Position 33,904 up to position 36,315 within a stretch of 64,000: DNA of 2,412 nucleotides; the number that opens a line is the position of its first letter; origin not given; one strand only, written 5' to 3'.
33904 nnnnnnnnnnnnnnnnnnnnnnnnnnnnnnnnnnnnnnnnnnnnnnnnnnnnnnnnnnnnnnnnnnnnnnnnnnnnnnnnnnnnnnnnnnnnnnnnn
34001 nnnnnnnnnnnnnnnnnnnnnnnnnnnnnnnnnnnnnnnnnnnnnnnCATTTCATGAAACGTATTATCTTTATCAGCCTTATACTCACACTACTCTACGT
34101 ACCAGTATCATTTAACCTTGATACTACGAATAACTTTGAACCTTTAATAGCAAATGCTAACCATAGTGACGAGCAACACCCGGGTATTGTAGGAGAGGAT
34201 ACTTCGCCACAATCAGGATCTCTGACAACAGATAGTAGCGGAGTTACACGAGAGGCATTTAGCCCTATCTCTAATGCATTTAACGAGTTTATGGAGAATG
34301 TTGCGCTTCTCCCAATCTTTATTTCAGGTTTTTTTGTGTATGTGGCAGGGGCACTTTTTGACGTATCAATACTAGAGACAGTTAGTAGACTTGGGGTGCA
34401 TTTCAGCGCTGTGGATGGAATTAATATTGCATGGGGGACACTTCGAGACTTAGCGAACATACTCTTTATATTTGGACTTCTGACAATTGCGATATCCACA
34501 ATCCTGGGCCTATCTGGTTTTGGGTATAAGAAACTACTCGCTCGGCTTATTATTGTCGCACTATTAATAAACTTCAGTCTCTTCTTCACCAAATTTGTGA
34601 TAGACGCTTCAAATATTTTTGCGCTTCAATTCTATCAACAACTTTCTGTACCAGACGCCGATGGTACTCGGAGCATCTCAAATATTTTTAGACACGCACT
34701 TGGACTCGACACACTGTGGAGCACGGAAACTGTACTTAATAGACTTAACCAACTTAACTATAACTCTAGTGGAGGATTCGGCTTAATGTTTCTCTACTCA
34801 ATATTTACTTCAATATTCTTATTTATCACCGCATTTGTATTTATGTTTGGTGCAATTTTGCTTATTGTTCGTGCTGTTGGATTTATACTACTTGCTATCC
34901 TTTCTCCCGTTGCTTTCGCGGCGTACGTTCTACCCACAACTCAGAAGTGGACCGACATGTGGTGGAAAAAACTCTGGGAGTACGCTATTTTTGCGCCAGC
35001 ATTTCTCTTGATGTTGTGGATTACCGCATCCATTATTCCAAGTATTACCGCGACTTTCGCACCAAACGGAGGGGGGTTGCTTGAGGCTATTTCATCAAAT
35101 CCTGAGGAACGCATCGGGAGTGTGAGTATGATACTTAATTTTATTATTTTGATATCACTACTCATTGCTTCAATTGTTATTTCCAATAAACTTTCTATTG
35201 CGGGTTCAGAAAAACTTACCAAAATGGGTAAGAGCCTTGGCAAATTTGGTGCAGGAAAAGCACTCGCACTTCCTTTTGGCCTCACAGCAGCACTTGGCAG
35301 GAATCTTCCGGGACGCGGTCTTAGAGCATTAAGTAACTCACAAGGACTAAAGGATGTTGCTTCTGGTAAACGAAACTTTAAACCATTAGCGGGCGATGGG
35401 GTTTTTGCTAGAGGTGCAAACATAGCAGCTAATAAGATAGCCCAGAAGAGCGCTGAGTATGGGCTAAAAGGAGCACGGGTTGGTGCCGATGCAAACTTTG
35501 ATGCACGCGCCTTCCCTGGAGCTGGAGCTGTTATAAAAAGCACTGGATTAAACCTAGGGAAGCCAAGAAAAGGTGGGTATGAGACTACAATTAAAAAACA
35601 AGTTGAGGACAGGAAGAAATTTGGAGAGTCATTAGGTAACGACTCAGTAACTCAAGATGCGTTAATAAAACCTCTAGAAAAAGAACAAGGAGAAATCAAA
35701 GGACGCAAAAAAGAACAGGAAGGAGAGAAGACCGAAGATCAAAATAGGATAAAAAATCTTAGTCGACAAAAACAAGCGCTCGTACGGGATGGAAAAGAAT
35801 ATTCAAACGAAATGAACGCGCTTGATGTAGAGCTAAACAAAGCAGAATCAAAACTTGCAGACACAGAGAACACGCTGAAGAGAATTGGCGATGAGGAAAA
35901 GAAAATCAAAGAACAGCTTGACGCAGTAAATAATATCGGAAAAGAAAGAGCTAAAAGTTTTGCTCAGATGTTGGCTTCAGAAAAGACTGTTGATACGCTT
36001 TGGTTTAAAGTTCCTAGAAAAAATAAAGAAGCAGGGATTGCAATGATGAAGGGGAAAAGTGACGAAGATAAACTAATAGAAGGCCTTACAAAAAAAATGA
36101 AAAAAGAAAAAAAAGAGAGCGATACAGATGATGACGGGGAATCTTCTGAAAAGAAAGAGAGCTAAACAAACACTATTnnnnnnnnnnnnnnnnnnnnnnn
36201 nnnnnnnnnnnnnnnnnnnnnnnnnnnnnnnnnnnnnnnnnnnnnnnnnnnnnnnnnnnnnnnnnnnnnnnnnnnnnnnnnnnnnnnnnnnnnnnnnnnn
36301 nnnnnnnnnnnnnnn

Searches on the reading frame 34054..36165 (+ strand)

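Call 59: search_protein_families(library=pfam, proteins=[window:34054-36165:+])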
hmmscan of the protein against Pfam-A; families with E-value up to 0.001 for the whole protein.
window:34054-36165:+ (703 aa): 1 family
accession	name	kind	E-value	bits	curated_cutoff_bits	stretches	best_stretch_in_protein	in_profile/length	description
PF04610.19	TrbL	-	0.00012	22.4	25.9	1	159-339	26-191/215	TrbL/VirB6 plasmid conjugal transfer protein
